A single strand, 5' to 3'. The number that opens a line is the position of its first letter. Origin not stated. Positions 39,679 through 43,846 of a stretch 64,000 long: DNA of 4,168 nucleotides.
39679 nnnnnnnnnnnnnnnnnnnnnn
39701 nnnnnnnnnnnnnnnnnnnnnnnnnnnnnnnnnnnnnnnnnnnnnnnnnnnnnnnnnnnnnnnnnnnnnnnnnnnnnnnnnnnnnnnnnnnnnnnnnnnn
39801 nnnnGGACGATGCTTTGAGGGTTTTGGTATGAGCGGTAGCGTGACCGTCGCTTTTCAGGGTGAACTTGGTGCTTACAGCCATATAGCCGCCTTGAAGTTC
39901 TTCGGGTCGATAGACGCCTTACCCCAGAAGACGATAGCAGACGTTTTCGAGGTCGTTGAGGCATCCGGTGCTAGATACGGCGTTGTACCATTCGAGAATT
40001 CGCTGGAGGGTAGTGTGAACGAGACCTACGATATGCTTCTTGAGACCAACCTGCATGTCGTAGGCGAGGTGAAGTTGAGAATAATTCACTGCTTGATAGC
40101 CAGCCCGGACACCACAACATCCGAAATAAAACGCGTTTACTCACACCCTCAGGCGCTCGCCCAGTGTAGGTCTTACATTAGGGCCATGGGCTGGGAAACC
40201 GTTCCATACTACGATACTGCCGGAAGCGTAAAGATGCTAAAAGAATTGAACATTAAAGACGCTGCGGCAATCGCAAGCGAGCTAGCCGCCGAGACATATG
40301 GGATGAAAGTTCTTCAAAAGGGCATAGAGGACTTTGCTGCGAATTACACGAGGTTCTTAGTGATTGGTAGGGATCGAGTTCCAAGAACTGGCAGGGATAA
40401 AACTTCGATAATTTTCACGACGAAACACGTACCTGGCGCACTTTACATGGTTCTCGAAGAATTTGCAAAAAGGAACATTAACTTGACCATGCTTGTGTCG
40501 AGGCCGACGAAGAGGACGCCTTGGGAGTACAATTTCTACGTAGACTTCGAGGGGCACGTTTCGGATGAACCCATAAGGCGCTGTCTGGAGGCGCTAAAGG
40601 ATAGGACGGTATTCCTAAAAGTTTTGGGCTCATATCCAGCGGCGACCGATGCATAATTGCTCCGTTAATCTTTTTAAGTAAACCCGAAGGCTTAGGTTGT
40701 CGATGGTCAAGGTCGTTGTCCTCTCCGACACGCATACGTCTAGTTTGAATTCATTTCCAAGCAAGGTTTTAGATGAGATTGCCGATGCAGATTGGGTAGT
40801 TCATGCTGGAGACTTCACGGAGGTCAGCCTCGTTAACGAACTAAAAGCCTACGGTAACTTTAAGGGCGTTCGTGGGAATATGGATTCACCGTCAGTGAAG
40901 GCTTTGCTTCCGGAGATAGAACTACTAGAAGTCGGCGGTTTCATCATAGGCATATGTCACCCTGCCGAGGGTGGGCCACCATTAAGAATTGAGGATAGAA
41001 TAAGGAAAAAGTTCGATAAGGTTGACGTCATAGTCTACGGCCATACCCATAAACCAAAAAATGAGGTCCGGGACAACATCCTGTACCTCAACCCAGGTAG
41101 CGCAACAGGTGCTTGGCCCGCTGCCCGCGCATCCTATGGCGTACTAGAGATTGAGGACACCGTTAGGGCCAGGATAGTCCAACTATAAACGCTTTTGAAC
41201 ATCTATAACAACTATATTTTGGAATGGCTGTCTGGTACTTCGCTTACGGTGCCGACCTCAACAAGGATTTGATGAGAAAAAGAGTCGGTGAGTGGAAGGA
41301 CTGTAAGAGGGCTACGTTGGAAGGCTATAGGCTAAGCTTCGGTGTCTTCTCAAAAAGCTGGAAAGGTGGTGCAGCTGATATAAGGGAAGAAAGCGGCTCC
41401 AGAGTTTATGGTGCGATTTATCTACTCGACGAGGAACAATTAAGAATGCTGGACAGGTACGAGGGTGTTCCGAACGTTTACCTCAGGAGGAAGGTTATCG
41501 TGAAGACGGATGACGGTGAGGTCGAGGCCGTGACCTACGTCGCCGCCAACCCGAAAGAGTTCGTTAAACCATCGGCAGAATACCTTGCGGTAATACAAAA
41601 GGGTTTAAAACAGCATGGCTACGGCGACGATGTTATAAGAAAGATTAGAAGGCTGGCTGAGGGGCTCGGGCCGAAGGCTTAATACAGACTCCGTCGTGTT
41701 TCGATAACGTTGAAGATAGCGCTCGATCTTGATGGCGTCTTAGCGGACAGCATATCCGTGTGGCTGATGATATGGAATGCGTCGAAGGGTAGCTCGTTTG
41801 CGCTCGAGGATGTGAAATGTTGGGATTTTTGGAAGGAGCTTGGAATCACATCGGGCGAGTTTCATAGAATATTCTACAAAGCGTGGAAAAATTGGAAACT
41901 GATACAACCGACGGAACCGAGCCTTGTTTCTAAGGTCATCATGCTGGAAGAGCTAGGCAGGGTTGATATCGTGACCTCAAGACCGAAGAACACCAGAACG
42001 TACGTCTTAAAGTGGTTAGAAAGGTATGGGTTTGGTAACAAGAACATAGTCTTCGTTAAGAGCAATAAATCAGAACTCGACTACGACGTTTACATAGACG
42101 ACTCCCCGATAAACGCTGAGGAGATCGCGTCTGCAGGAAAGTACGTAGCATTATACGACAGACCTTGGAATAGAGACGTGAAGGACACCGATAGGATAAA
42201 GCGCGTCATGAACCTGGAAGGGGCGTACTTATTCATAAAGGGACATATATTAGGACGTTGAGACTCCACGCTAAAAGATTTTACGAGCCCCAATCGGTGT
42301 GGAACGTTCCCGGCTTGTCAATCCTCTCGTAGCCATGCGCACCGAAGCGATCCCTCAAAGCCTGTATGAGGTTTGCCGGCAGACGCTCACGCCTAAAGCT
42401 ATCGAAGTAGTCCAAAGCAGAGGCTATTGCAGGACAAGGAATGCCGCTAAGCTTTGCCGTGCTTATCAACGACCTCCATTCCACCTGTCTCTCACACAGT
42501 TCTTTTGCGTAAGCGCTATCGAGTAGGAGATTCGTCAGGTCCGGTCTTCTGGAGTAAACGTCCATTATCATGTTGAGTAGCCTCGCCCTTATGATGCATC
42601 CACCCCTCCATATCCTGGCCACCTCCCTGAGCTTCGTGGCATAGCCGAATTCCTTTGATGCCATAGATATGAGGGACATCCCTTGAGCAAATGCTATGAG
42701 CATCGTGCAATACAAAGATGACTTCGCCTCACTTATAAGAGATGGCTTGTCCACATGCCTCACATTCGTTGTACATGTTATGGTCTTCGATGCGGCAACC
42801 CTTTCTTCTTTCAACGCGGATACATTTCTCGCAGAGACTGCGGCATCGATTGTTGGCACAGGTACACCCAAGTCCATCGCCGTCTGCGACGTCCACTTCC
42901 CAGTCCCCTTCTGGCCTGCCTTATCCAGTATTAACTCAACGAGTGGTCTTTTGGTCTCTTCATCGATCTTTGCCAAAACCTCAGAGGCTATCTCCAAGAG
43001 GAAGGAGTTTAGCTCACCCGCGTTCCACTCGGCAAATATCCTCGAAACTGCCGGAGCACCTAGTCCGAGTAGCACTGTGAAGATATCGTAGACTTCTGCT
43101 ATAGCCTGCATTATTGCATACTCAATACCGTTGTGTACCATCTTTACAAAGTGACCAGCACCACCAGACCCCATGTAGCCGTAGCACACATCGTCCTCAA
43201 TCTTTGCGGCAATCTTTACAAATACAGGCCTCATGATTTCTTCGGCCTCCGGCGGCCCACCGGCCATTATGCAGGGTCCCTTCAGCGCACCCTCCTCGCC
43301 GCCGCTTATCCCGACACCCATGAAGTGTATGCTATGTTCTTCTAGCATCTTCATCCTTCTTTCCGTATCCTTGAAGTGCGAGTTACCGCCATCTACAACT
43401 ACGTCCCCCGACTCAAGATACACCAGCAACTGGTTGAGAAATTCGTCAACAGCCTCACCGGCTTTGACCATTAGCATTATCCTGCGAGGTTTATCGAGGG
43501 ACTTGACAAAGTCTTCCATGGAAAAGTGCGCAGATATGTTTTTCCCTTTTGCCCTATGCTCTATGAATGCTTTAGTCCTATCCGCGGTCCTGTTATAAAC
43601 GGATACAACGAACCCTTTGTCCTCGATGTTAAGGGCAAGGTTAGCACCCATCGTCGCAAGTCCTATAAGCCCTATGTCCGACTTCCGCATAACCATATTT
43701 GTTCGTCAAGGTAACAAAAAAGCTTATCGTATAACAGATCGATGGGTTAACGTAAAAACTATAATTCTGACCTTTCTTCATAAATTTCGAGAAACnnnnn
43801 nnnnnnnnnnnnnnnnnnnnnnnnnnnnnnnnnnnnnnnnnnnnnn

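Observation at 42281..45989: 6-phosphogluconate dehydrogenase flanked by an F420/LLM-type G6PD-like oxidoreductase and a double-SIS isomerase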

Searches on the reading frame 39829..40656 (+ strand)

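Call 3: search_protein_families(library=pfam, proteins=[window:39829-40656:+])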
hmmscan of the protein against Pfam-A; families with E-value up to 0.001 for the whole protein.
window:39829-40656:+ (275 aa): 2 families
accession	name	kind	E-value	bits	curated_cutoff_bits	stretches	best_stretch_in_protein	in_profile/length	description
PF00800.23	PDT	-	1.1e-66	224.6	25.2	1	7-182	1-179/181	Prephenate dehydratase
PF01842.31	ACT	-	4.7e-08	33.1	27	1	193-257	2-65/66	ACT domain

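Call 4: search_protein_families(library=ncbifam, proteins=[window:39829-40656:+])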
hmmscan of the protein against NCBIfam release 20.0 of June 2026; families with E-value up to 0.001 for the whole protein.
window:39829-40656:+ (275 aa): 4 families
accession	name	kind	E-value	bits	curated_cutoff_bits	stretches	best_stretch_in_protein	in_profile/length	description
NF008865.0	PRK11898.1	equivalog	5.1e-80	268.6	219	1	6-272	3-279/284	prephenate dehydratase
NF008866.0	PRK11899.1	equivalog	5.5e-77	258.8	359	1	5-272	6-276/283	prephenate dehydratase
NF007910.0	PRK10622.1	equivalog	1.5e-56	192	577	1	4-271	103-377/386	bifunctional chorismate mutase/prephenate dehydratase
TIGR01268.1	Phe4hydrox_tetr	equivalog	3.3e-10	39.3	704.8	1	189-262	14-87/436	phenylalanine 4-monooxygenase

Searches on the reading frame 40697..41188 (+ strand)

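Call 3: search_protein_families(library=pfam, proteins=[window:40697-41188:+])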
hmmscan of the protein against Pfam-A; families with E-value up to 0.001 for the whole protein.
window:40697-41188:+ (163 aa): 2 families
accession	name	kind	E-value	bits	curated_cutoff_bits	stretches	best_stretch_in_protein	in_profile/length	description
PF12850.12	Metallophos_2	-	4.5e-34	118.1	27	1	5-154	2-153/154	Calcineurin-like phosphoesterase superfamily domain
PF00149.33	Metallophos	-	3.2e-09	37.9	21.5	1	5-63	2-71/191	Calcineurin-like phosphoesterase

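Call 4: search_protein_families(library=ncbifam, proteins=[window:40697-41188:+])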
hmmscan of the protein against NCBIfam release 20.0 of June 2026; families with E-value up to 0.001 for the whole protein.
window:40697-41188:+ (163 aa): 2 families
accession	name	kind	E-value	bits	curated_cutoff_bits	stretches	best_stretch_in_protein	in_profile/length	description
TIGR00040.1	yfcE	subfamily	8.4e-30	103.9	56.25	1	5-154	2-152/158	YfcE family phosphodiesterase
NF006988.0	PRK09453.1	equivalog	1.5e-14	54.2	117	1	4-153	1-163/183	phosphodiesterase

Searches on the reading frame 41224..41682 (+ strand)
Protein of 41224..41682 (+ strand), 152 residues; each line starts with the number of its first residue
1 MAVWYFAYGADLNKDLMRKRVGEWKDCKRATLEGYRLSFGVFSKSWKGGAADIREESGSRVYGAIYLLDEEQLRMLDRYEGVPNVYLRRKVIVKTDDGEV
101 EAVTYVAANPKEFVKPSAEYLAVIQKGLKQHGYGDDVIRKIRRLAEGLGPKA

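Call 3: search_protein_families(library=pfam, proteins=[window:41224-41682:+])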
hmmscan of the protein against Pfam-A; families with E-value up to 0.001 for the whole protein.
window:41224-41682:+ (152 aa): 2 families
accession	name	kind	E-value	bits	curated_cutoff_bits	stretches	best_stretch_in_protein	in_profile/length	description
PF06094.17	GGACT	-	6.5e-16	59.4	22.8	1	5-110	1-105/120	Gamma-glutamyl cyclotransferase, AIG2-like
PF13772.11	AIG2_2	-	6.6e-14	52.6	27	1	60-136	1-78/83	AIG2-like family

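Call 4: search_protein_families(library=ncbifam, proteins=[window:41224-41682:+])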
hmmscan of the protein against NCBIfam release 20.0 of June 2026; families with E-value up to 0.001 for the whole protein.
window:41224-41682:+ (152 aa): 0 families

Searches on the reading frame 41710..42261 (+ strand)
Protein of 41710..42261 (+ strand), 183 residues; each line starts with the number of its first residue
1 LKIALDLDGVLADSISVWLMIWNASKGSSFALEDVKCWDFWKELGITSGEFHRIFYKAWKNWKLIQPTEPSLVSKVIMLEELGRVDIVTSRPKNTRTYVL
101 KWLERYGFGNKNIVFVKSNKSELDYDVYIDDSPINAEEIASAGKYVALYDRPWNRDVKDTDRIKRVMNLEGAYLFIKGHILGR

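Call 3: search_protein_families(library=pfam, proteins=[window:41710-42261:+])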
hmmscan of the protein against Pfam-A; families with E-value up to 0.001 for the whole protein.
window:41710-42261:+ (183 aa): 1 family
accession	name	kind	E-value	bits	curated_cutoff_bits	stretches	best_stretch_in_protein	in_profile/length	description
PF06941.18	NT5C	-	1.6e-13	51.4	24.8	1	3-165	4-166/180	5' nucleotidase, deoxy (Pyrimidine), cytosolic type C protein (NT5C)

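Call 4: search_protein_families(library=ncbifam, proteins=[window:41710-42261:+])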
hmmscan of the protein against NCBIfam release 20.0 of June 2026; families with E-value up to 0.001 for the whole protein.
window:41710-42261:+ (183 aa): 0 families

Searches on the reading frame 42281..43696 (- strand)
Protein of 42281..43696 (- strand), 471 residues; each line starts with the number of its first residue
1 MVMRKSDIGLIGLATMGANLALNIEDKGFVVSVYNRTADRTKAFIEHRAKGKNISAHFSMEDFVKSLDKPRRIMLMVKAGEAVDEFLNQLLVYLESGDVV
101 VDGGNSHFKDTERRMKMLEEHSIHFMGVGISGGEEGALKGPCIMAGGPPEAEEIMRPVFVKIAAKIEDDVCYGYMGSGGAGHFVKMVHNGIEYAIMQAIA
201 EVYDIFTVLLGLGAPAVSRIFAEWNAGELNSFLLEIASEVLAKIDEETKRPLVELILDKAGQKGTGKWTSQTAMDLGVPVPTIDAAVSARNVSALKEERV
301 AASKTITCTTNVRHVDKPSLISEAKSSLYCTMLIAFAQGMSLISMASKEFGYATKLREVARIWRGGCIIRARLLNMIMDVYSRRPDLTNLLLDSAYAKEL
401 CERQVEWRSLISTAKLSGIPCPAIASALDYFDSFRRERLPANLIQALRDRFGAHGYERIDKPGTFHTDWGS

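Call 3: search_protein_families(library=pfam, proteins=[window:42281-43696:-])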
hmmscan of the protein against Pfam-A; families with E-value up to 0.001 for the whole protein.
window:42281-43696:- (471 aa): 2 families
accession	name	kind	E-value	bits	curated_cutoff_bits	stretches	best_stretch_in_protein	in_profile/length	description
PF00393.24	6PGD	-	5.2e-116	387.5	27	1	181-469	1-290/290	6-phosphogluconate dehydrogenase, C-terminal domain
PF03446.21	NAD_binding_2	-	3.7e-46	157.5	21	1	7-166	1-156/161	NAD binding domain of 6-phosphogluconate dehydrogenase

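Call 4: search_protein_families(library=ncbifam, proteins=[window:42281-43696:-])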
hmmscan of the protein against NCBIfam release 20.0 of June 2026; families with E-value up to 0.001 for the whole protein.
window:42281-43696:- (471 aa): 9 families
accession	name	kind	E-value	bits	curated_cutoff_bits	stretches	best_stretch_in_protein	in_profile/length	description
NF006765.0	PRK09287.1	equivalog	6.8e-193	641.9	413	1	4-470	2-468/476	NADP-dependent phosphogluconate dehydrogenase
TIGR00873.1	gnd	equivalog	3.4e-188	626.2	426.7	1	7-469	1-465/467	decarboxylating NADP(+)-dependent phosphogluconate dehydrogenase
NF007161.0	PRK09599.1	subfamily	1.9e-86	290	271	2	7-297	2-279/302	NADP-dependent phosphogluconate dehydrogenase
TIGR00872.1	gnd_rel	equivalog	2.6e-72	243.6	297.2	2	8-296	3-275/299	phosphogluconate dehydrogenase (NAD(+)-dependent, decarboxylating)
NF008592.0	PRK11559.1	equivalog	1.6e-10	40.8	397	1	6-188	3-178/296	2-hydroxy-3-oxopropionate reductase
TIGR01692.1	HIBADH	equivalog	1.7e-10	40.7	291.6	1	11-221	2-201/288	3-hydroxyisobutyrate dehydrogenase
NF043037.1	ThreonDh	equivalog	4.1e-10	39.5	350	1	6-189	3-177/297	L-threonate dehydrogenase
NF012005.0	PRK15461.1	equivalog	2.4e-07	30.2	348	1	7-197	3-183/298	sulfolactaldehyde 3-reductase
TIGR01505.1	tartro_sem_red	equivalog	3.1e-07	29.9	340.75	1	8-202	2-186/291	2-hydroxy-3-oxopropionate reductase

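Call 70: search_solved_structures(query=window:42281-43696:-, max_evalue=1e-100, show_alignments=1)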
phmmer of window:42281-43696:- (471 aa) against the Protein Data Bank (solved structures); distinct sequences matched with E-value up to 1e-100: 16.
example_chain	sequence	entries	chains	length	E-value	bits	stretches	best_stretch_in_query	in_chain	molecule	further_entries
2w90_A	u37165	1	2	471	5.1e-166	556.4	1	3-469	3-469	6-PHOSPHOGLUCONATE DEHYDROGENASE, DECARBOXYLATING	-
2w8z_A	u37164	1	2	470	5.5e-166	556.3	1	3-469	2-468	6-PHOSPHOGLUCONATE DEHYDROGENASE, DECARBOXYLATING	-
2iz0_A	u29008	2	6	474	4.5e-146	490.6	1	3-469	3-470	6-PHOSPHOGLUCONATE DEHYDROGENASE, DECARBOXYLATING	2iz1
2iyp_A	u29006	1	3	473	4.8e-146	490.5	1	3-469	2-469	6-PHOSPHOGLUCONATE DEHYDROGENASE, DECARBOXYLATING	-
2iyo_A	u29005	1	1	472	5.6e-146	490.3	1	4-469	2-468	6-PHOSPHOGLUCONATE DEHYDROGENASE, DECARBOXYLATING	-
7cb0_A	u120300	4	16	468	2.6e-142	478.2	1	7-469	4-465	6-phosphogluconate dehydrogenase, decarboxylating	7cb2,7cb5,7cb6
8i4n_A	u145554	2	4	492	1.2e-140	472.7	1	6-470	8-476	6-phosphogluconate dehydrogenase, decarboxylating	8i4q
3fwn_A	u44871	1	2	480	1.8e-140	472.1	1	3-469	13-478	6-phosphogluconate dehydrogenase, decarboxylating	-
2zya_A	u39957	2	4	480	1.3e-139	469.4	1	3-469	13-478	6-phosphogluconate dehydrogenase, decarboxylating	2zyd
2zyg_A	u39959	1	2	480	2e-138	465.4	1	3-469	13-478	6-phosphogluconate dehydrogenase, decarboxylating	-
1pgn_A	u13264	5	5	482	3.6e-137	461.3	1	5-469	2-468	6-PHOSPHOGLUCONATE DEHYDROGENASE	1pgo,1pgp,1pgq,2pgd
5uq9_A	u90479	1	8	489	1.5e-135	456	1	2-469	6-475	6-phosphogluconate dehydrogenase, decarboxylating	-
2jkv_A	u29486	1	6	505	3.1e-135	454.9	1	3-469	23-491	6-PHOSPHOGLUCONATE DEHYDROGENASE, DECARBOXYLATING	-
2p4q_A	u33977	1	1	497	3.1e-135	454.9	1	6-457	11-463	6-phosphogluconate dehydrogenase, decarboxylating 1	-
4gwg_A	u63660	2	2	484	7.2e-135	453.7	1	5-469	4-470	6-phosphogluconate dehydrogenase, decarboxylating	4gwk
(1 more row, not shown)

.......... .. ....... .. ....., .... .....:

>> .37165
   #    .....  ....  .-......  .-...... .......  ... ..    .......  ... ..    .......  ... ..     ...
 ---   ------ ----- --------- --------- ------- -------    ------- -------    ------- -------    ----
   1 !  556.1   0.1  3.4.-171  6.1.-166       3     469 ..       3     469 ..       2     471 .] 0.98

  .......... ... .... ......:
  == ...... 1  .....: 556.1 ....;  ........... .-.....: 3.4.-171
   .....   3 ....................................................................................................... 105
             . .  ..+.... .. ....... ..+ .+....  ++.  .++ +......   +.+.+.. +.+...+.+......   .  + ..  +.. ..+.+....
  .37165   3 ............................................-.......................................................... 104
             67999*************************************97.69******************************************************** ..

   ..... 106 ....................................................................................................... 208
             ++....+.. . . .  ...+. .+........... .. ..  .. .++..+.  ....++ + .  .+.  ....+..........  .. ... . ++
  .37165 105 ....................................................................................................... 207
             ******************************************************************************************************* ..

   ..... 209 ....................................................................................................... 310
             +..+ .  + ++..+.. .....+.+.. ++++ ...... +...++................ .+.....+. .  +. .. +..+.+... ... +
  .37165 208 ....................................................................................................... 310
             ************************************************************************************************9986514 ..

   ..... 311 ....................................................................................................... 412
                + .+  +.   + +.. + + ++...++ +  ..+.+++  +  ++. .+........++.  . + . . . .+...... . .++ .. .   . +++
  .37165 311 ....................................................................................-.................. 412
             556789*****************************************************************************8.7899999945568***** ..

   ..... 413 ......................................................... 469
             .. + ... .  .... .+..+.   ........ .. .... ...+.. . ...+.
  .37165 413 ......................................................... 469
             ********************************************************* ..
